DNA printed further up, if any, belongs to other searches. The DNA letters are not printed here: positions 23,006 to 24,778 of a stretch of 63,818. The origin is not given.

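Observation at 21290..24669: A lipid-linked sugar module (polyprenyl-P GT, small SMR-like flippase candidate, PMT/ArnT-type GT-C) lies head-to-head with the surface-protein genes, suggesting a surface-protein glycosylation system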

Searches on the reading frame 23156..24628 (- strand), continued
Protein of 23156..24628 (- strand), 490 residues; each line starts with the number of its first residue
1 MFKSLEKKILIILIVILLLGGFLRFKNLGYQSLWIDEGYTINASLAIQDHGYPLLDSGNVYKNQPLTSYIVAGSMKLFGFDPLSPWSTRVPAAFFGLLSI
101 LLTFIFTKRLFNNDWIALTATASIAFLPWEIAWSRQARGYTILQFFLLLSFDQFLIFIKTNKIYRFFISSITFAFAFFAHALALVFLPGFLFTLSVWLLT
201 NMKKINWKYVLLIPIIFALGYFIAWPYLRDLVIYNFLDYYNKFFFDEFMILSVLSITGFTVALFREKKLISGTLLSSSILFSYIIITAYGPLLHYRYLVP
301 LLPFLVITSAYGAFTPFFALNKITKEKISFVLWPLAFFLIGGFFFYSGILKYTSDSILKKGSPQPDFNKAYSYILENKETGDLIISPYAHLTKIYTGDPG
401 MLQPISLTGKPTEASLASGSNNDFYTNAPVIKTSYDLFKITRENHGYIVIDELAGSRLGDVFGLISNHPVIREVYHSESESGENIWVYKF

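Call 38: fold_search(model_id=the predicted structure, library=pdb)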
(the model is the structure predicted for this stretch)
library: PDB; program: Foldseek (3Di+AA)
matches with E <= 10: 333; with E <= 0.001: 29
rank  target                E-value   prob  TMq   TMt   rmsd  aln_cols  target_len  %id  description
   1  5ezm                  4.9e-09  1.00  0.65  0.60   7.1       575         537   13  Crystal Structure of ArnT from Cupriavidus metallidurans in the apo state (released 2016-02-17)
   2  7oci_F                7.2e-09  1.00  0.62  0.50   8.4       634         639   14  Cryo-EM structure of yeast Ost6p containing oligosaccharyltransferase complex (released 2022-02-16)
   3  8age_A                1.4e-08  1.00  0.63  0.50   8.3       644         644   14  Structure of yeast oligosaccharylransferase complex with acceptor peptide bound (released 2022-12-07)
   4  5f15                  1.5e-08  1.00  0.62  0.57   7.6       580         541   12  Crystal Structure of ArnT from Cupriavidus metallidurans bound to Undecaprenyl phosphate (released 2016-02-17)
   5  8agb_A                3.6e-08  1.00  0.63  0.50   9.7       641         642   12  Structure of yeast oligosaccharylransferase complex with lipid-linked oligosaccharide bound (released 2022-12-07)
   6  6c26_A                3.8e-08  1.00  0.60  0.47   9.2       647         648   14  The Cryo-EM structure of a eukaryotic oligosaccharyl transferase complex (released 2018-01-31)
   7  5gmy_A                7.7e-08  1.00  0.60  0.37  10.1       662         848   13  Crystal structure of the Archaeoglobus fulgidus oligosaccharyltransferase (O29867_ARCFU) tethered with an acceptor pep (released 2017-02-01)
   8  3waj                  1.5e-07  1.00  0.58  0.38  11.3       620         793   14  Crystal structure of the Archaeoglobus fulgidus oligosaccharyltransferase (O29867_ARCFU) complex with Zn and sulfate (released 2013-10-30)
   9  8agc_A                1.8e-07  1.00  0.62  0.46   7.9       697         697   13  Structure of yeast oligosaccharylransferase complex with lipid-linked oligosaccharide and non-acceptor peptide bound (released 2022-12-07)
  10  8b6l_I                4.5e-07  1.00  0.60  0.45   9.1       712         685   13  Subtomogram average of the human Sec61-TRAP-OSTA-translocon (released 2022-12-07)
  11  8pn9_A                5.7e-07  1.00  0.60  0.47  11.1       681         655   14  Structure of human oligosaccharyltransferase OST-A complex bound to NGI-1 (released 2024-05-08)
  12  6s7t_A                7.6e-07  1.00  0.61  0.45   8.2       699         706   13  Cryo-EM structure of human oligosaccharyltransferase complex OST-B (released 2019-12-18)
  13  6ftg_5                8.7e-07  1.00  0.62  0.49  10.7       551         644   13  Subtomogram average of OST-containing ribosome-translocon complexes from canine rough microsomal membranes (released 2018-03-21)
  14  6s7o_A                2.9e-06  1.00  0.60  0.47   9.5       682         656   15  Cryo-EM structure of human oligosaccharyltransferase complex OST-A (released 2019-12-18)
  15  3rce_A                6.7e-06  1.00  0.58  0.44   9.4       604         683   12  Bacterial oligosaccharyltransferase PglB (released 2011-06-15)
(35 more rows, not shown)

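Call 41: search_protein_families(library=pfam, proteins=[L007:11451-13676:+, L007:13735-15003:-, L034:5080-7278:+, L034:7290-8231:-, L005:11440-13770:+, L005:13767-14723:-, L001:11721-12932:-, L001:6196-6729:-, L037:5612-6898:-, L014:5460-6722:+], max_evalue=0.01)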
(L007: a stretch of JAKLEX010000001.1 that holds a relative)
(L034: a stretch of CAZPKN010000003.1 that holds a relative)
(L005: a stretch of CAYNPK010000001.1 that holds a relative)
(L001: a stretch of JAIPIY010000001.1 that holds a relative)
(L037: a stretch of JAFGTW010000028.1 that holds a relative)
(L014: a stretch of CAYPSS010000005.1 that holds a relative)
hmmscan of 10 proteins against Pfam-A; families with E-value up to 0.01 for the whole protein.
L007:11451-13676:+ (741 aa): 1 family
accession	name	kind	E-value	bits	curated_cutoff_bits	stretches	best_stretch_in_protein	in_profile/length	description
PF13231.12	PMT_2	-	0.00031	21.4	26.1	1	280-435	12-153/160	Dolichyl-phosphate-mannose-protein mannosyltransferase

L007:13735-15003:- (422 aa): 4 families
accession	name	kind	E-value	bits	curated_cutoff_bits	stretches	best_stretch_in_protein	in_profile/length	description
PF01943.22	Polysacc_synt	-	4.1e-36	125.3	28.2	1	16-289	2-273/274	Polysaccharide biosynthesis protein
PF13440.11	Polysacc_synt_3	-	5.2e-25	88.7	23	1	40-339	2-292/293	Polysaccharide biosynthesis protein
PF01554.23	MatE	-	6.4e-13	49.2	24.9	2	230-388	1-161/161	MatE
PF03023.19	MurJ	-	5.6e-06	25.7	27.4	2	277-365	32-124/451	Lipid II flippase MurJ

L034:5080-7278:+ (732 aa): 0 families

L034:7290-8231:- (313 aa): 1 family
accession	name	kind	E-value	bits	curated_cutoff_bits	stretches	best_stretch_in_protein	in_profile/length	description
PF03706.18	LPG_synthase_TM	-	3.6e-37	128.9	33.4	1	10-294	4-294/302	Lysylphosphatidylglycerol synthase TM region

L005:11440-13770:+ (776 aa): 1 family
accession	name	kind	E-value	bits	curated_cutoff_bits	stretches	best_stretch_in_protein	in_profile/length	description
PF13231.12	PMT_2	-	4.4e-09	37.2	26.1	1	279-412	25-152/160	Dolichyl-phosphate-mannose-protein mannosyltransferase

L005:13767-14723:- (318 aa): 1 family
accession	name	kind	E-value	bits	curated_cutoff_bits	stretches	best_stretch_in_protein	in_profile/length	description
PF03706.18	LPG_synthase_TM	-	1.2e-37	130.4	33.4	1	13-305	2-300/302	Lysylphosphatidylglycerol synthase TM region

L001:11721-12932:- (403 aa): 2 families
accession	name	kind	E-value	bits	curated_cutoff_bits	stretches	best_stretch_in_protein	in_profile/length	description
PF22772.2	WsaF_C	-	5.2e-36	123.9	27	1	230-349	3-122/133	WsaF, C-terminal domain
PF21374.3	WsaF_N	-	1.4e-14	54.9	27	1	41-157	1-118/156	WsaF, N-terminal domain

L001:6196-6729:- (177 aa): 1 family
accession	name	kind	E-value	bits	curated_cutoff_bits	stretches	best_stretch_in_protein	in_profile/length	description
PF01988.24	VIT1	-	5.9e-36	124.7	28.1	2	8-78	1-72/214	VIT family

L037:5612-6898:- (428 aa): 3 families
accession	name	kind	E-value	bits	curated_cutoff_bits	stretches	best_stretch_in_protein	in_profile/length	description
PF01943.22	Polysacc_synt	-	2.3e-22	80.2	28.2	1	17-280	3-272/274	Polysaccharide biosynthesis protein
PF13440.11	Polysacc_synt_3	-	5.5e-09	36.1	23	1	40-279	2-241/293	Polysaccharide biosynthesis protein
PF01554.23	MatE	-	0.00093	19.4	24.9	0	227-382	6-160/161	MatE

L014:5460-6722:+ (420 aa): 2 families
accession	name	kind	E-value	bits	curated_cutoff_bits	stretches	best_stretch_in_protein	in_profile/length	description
PF01943.22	Polysacc_synt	-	1.7e-15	57.6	28.2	1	12-276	4-262/274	Polysaccharide biosynthesis protein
PF13440.11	Polysacc_synt_3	-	2.1e-06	27.6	23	1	33-295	1-255/293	Polysaccharide biosynthesis protein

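Call 68: search_protein_families(library=pfam, proteins=[L016:11535-12623:+], max_evalue=1)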
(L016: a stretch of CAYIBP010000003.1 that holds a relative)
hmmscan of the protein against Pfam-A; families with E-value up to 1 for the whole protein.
L016:11535-12623:+ (362 aa): 2 families
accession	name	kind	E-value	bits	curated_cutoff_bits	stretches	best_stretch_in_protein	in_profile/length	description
PF13385.13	Laminin_G_3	-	2.6e-05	24.9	27.6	1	169-318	2-140/151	Concanavalin A-like lectin/glucanases superfamily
PF06271.18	RDD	-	0.14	12.9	24.1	1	27-68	4-45/137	RDD family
